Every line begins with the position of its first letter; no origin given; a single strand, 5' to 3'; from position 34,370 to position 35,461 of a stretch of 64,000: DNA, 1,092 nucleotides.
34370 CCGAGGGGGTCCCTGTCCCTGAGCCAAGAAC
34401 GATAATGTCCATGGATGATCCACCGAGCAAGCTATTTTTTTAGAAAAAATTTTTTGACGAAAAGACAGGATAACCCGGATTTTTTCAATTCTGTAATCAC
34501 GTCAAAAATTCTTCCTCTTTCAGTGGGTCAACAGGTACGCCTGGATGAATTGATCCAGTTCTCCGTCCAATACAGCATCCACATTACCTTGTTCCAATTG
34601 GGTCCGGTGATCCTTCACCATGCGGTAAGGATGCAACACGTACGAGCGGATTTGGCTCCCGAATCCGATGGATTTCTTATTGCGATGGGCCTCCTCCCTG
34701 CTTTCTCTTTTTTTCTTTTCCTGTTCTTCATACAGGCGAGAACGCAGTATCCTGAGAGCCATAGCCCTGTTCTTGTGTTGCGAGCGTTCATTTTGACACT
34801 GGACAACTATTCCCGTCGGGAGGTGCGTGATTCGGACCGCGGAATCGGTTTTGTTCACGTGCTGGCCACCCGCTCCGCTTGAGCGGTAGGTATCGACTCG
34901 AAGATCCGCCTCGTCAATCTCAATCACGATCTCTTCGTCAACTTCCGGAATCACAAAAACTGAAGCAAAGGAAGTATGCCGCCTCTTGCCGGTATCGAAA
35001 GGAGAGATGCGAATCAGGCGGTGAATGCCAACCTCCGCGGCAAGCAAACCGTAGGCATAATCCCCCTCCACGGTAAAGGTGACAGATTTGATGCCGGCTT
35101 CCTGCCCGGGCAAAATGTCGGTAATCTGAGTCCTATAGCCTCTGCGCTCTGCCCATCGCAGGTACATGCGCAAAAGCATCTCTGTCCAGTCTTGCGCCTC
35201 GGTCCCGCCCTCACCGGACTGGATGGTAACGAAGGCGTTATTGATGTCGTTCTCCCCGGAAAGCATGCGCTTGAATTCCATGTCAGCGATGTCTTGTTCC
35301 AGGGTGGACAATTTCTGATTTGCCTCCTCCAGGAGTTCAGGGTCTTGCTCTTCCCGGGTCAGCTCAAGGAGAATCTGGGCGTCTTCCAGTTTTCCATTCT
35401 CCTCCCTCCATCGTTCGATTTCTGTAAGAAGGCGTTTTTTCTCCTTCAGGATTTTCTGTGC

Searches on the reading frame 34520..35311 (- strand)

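Call 69: search_protein_families(library=pfam, proteins=[window:34520-35311:-], max_evalue=0.001)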
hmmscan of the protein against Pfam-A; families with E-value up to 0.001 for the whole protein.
window:34520-35311:- (263 aa): 2 families
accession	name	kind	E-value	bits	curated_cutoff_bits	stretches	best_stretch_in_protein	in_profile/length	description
PF00472.26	RF-1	-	4.3e-46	156.1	35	1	127-236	2-116/116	RF-1 domain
PF03462.23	PCRF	-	1.2e-43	149.6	24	1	2-118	74-194/194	PCRF domain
